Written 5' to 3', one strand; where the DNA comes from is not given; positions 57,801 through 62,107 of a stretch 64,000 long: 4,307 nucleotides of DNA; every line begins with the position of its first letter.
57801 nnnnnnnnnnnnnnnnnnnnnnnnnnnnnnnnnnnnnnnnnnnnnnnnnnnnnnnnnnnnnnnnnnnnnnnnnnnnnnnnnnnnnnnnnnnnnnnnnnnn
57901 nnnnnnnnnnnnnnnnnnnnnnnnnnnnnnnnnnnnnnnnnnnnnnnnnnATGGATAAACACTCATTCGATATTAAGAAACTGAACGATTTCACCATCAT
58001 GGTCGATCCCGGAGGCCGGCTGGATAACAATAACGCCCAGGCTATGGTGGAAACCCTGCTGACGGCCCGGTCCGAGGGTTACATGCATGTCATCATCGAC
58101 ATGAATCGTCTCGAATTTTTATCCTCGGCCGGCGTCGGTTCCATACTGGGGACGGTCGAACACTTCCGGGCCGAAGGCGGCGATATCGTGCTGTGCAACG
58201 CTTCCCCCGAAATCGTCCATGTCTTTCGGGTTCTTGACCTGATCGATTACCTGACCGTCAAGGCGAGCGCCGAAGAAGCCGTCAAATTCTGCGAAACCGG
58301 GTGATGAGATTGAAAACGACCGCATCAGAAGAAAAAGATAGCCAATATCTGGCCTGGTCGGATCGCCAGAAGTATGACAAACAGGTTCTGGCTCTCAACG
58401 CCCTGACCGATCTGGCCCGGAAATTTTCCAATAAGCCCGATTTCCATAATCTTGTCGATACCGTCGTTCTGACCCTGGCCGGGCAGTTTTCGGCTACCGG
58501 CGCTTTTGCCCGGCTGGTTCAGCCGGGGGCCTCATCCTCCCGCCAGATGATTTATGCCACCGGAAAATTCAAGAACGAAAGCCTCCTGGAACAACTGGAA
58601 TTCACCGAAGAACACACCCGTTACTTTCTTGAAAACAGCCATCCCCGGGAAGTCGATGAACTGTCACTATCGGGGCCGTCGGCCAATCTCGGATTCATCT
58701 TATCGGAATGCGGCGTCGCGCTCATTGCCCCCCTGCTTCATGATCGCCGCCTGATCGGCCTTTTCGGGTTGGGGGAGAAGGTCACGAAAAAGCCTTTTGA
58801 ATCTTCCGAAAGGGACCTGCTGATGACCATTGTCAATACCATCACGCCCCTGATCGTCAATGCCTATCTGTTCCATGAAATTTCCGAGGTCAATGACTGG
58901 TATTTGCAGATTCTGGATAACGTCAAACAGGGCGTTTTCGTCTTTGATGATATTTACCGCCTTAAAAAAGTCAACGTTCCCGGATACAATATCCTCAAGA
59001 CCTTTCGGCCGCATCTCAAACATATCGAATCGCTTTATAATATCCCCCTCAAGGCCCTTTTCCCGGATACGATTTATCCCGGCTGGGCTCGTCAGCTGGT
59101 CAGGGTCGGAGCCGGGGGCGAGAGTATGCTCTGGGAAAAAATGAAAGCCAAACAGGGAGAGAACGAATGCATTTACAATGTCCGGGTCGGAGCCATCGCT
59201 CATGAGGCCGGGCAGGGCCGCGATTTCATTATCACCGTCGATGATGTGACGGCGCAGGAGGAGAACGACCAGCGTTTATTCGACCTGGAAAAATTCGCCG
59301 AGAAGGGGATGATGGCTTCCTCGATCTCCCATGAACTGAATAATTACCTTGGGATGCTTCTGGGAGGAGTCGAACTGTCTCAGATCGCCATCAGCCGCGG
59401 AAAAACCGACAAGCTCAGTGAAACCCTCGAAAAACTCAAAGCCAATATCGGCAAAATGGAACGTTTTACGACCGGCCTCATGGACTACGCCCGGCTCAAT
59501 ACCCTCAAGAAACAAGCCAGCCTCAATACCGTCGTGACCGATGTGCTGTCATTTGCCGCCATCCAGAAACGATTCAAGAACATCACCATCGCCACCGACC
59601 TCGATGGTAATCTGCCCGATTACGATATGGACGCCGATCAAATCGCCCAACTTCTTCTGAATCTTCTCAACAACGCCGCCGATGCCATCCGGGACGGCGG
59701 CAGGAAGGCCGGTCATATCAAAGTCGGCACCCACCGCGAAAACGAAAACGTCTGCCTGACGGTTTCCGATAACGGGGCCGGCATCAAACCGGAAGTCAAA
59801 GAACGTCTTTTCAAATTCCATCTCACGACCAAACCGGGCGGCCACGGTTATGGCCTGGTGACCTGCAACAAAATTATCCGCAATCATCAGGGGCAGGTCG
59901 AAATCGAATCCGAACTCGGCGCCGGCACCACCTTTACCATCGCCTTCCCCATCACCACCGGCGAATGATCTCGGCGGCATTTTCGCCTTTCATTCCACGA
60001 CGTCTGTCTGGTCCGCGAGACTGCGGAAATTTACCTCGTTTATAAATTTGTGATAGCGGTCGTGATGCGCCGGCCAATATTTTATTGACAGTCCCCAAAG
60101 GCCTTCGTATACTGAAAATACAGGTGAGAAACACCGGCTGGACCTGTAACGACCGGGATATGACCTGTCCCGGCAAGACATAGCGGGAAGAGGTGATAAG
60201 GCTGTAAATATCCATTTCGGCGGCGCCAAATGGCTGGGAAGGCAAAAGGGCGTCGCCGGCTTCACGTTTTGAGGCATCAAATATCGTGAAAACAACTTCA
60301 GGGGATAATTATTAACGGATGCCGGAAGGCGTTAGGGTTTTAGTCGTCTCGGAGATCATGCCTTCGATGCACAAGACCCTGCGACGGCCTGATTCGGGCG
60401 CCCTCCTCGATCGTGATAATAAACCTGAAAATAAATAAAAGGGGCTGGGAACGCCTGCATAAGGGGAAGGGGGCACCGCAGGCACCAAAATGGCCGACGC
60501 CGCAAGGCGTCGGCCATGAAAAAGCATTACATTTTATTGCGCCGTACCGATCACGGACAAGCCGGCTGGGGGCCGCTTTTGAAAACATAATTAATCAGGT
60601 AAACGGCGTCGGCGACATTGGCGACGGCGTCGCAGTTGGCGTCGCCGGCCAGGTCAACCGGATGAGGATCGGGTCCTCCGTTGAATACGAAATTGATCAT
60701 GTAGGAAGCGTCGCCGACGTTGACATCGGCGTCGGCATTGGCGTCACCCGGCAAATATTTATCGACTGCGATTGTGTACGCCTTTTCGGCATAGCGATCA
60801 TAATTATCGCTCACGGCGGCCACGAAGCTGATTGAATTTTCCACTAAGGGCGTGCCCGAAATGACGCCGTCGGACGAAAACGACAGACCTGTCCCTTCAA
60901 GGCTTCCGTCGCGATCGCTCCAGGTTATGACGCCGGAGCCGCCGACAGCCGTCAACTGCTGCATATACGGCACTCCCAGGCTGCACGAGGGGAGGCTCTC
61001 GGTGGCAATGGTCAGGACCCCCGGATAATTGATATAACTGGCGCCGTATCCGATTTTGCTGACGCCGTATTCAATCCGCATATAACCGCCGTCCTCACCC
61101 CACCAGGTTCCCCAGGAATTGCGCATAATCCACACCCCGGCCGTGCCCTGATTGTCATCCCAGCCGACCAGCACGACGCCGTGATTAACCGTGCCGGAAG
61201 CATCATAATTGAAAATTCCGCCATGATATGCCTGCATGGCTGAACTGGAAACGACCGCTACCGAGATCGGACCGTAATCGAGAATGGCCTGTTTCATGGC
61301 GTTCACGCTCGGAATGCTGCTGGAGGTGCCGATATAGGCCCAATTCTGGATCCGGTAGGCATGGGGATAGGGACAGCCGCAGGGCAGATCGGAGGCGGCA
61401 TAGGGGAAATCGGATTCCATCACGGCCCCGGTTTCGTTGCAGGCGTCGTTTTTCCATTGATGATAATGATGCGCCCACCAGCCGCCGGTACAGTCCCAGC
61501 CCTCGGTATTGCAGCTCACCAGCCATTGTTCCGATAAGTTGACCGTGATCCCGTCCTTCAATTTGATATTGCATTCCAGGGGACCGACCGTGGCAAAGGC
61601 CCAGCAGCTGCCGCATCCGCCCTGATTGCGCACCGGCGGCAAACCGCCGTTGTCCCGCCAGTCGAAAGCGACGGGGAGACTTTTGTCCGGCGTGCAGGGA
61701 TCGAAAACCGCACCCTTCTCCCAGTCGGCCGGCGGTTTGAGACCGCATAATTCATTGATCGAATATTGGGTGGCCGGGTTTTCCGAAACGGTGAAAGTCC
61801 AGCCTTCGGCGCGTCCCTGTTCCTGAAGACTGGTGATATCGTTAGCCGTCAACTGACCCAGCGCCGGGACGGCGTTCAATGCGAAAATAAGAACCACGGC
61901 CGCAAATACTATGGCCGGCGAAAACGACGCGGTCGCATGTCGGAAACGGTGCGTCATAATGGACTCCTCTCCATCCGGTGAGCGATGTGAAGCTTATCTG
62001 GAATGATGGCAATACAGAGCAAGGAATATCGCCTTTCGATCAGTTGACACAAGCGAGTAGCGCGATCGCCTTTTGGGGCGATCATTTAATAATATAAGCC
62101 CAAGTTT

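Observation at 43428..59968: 16.5-kb translationally coupled operon linking a giant surface protein to an outer-membrane/TPR protein and a complete partner-switching module plus GAF kinase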

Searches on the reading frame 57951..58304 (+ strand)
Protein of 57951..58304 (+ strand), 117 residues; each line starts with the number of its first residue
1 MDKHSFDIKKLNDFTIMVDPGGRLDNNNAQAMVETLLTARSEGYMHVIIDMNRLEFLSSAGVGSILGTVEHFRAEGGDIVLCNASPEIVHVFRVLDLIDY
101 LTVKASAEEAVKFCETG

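Call 3: search_protein_families(library=pfam, proteins=[window:57951-58304:+], max_evalue=0.01)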
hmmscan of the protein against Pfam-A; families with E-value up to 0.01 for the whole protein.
window:57951-58304:+ (117 aa): 2 families
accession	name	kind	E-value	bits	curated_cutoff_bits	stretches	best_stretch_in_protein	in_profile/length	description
PF01740.26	STAS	-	1.4e-16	60.6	22.6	1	10-110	6-106/106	STAS domain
PF13466.11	STAS_2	-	9.4e-12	45.4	29.2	1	22-97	5-79/80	STAS domain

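Call 17: search_protein_families(library=ncbifam, proteins=[window:57951-58304:+], max_evalue=0.01)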
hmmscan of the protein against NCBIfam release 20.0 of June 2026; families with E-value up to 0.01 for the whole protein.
window:57951-58304:+ (117 aa): 3 families
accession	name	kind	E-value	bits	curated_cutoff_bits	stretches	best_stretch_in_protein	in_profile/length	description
TIGR00377.1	ant_ant_sig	superfamily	2.5e-17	62.7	53.45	1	13-109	11-108/108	anti-sigma factor antagonist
TIGR02886.1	spore_II_AA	equivalog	1.4e-13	50.8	114.75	1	15-111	9-106/106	anti-sigma F factor antagonist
NF047705.1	slr1659_superfam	superfamily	0.0035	17.6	100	1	23-76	26-80/111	slr1659 superfamily regulator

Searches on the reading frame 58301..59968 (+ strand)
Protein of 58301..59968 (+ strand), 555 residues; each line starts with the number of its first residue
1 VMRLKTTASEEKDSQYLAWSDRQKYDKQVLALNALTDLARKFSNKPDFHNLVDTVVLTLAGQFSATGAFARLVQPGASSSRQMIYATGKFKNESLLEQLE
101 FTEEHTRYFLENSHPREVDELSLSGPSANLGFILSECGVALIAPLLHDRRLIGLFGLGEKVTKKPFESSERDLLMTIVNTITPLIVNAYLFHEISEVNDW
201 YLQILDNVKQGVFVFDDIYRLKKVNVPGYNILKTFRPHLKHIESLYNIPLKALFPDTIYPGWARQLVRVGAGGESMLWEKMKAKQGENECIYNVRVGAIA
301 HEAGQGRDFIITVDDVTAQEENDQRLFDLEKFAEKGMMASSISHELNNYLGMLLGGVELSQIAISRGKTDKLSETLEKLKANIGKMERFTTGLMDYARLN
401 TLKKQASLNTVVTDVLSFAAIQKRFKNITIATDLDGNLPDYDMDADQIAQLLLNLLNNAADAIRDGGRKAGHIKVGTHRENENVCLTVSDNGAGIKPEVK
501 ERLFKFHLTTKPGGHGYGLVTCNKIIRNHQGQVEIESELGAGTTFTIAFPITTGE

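Call 3: search_protein_families(library=pfam, proteins=[window:58301-59968:+], max_evalue=0.01)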
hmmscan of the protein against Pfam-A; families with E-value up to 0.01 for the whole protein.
window:58301-59968:+ (555 aa): 3 families
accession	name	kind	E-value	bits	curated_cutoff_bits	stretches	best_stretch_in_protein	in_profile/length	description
PF02518.31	HATPase_c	-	4.8e-25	88.6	26.4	1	444-552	2-110/111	Histidine kinase-, DNA gyrase B-, and HSP90-like ATPase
PF14501.12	HATPase_c_5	-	5.1e-07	30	22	1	447-538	5-91/102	GHKL domain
PF00512.31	HisKA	-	0.00018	21.9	26.9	1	335-400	2-64/66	His Kinase A (phospho-acceptor) domain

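Call 17: search_protein_families(library=ncbifam, proteins=[window:58304-59968:+], max_evalue=0.01)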
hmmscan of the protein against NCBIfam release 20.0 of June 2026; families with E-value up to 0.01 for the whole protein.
window:58304-59968:+ (554 aa): 83 families (the best 25 are shown)
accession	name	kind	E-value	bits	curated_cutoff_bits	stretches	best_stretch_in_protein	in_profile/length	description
NF008468.0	PRK11360.1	equivalog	9.1e-49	166.3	646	1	189-552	259-610/616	two-component system sensor histidine kinase AtoS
NF010411.0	PRK13837.1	equivalog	1.6e-33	115.8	647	1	334-552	450-677/828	two-component system VirA-like sensor kinase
NF052574.1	HisKinEspCMyxo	equivalog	2.1e-33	115.5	1200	1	288-550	371-637/785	serine histidine kinase EspC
NF007688.0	PRK10364.1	equivalog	7.8e-32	110.6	479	1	329-551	235-452/460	two-component system sensor histidine kinase ZraS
NF006800.0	PRK09303.1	equivalog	1.6e-28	99.8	342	1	322-552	141-379/383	histidine kinase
NF047874.1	MASE3_PAS_HK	subfamily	6.7e-28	97.9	560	1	191-551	258-626/655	MASE3 domain-containing sensor histidine kinase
NF010076.0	PRK13557.1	subfamily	8.9e-28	97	631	1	304-552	133-396/540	histidine kinase famiy protein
NF046044.1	PnpS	equivalog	1e-25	90.6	400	1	191-549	48-390/390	two-component system histidine kinase PnpS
NF047497.1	HK_LIC_12097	equivalog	2.3e-25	89.1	500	1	308-550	124-366/367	LIC_12097 family sensor histidine kinase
TIGR02916.1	PEP_his_kin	equivalog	6.8e-25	87.7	300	1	318-549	459-679/679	XrtA/PEP-CTERM system histidine kinase PrsK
NF033092.0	HK_WalK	equivalog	2.1e-24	86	725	1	280-550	327-594/594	cell wall metabolism sensor histidine kinase WalK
TIGR02966.1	phoR_proteo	equivalog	4.7e-24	85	334.2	1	338-548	118-333/333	phosphate regulon sensor histidine kinase PhoR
NF038348.1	T2SS_HK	subfamily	7.1e-24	84.1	450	1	434-550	459-573/574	histidine kinase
NF046020.1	HisKinCckABruc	equivalog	1.3e-23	82.8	1000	1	289-549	433-706/868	cell cycle histidine kinase CckA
NF041777.1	sens_FixL_Rhizob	equivalog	1.7e-23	83.1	850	1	319-552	247-483/485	sensor protein FixL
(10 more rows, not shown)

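Call 52: search_protein_families(library=pfam, proteins=[window:58304-59965:+], max_evalue=0.001)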
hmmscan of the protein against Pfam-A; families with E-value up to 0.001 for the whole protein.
window:58304-59965:+ (554 aa): 3 families
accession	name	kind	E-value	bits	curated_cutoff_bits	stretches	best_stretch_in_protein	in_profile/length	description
PF02518.31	HATPase_c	-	4.8e-25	88.6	26.4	1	443-551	2-110/111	Histidine kinase-, DNA gyrase B-, and HSP90-like ATPase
PF14501.12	HATPase_c_5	-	5.3e-07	29.9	22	1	446-537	5-91/102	GHKL domain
PF00512.31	HisKA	-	0.00018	21.9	26.9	1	334-399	2-64/66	His Kinase A (phospho-acceptor) domain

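Call 72: search_protein_families(library=pfam, alignment_id=A5, max_evalue=0.01)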
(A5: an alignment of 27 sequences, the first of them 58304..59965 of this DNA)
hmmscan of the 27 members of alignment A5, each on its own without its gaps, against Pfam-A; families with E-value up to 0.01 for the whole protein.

A. member 1, window:58304-59965:+ (554 aa): 3 families
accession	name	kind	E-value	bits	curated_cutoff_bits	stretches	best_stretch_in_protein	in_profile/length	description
PF02518.31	HATPase_c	-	4.8e-25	88.6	26.4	1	443-551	2-110/111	Histidine kinase-, DNA gyrase B-, and HSP90-like ATPase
PF14501.12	HATPase_c_5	-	5.3e-07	29.9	22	1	446-537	5-91/102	GHKL domain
PF00512.31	HisKA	-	0.00018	21.9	26.9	1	334-399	2-64/66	His Kinase A (phospho-acceptor) domain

B. families by the number of members that match (of 27 scanned): 14 families
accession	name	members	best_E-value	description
PF02518.31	HATPase_c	27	2.2e-25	Histidine kinase-, DNA gyrase B-, and HSP90-like ATPase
PF14501.12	HATPase_c_5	27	6.2e-08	GHKL domain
PF00512.31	HisKA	26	1.1e-06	His Kinase A (phospho-acceptor) domain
PF13185.12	GAF_2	18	3.6e-09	GAF domain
PF01590.32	GAF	15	2.6e-06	GAF domain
PF13492.12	GAF_3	12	0.00017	GAF domain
PF13589.12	HATPase_c_3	9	0.0024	Histidine kinase-, DNA gyrase B-, and HSP90-like ATPase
PF12860.13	PAS_7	7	2.7e-07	PAS fold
PF08448.16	PAS_4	6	6e-06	PAS fold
PF13581.12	HATPase_c_2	4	0.00063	Histidine kinase-like ATPase domain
PF13188.13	PAS_8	3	0.00087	PAS domain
PF13426.13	PAS_9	1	0.0017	PAS domain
PF09772.14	Tmem26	1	0.0024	Transmembrane protein 26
PF23216.1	WH_CYT4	1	0.0036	Mitochondrial protein cyt-4, winged helix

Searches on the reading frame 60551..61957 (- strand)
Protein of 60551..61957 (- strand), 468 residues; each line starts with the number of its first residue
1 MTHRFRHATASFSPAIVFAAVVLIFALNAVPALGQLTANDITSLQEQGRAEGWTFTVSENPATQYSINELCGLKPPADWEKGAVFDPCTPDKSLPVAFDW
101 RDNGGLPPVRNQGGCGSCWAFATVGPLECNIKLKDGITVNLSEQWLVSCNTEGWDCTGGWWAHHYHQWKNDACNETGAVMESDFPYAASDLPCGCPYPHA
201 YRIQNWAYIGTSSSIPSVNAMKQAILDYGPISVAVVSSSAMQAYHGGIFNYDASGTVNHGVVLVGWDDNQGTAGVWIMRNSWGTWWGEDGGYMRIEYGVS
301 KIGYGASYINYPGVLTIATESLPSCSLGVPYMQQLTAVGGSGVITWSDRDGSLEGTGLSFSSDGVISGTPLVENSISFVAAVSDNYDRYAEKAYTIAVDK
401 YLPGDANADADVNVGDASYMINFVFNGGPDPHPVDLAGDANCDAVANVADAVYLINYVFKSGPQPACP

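Call 10: search_protein_families(library=pfam, proteins=[window:60551-61957:-], max_evalue=0.001)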
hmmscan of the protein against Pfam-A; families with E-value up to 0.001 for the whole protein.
window:60551-61957:- (468 aa): 2 families
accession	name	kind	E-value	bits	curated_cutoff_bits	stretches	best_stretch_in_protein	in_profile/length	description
PF00112.29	Peptidase_C1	-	1.7e-47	162.8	20.7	1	94-300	1-207/220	Papain family cysteine protease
PF00404.24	Dockerin_1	-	8.4e-05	23.1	22.9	1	403-458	1-56/57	Dockerin type I domain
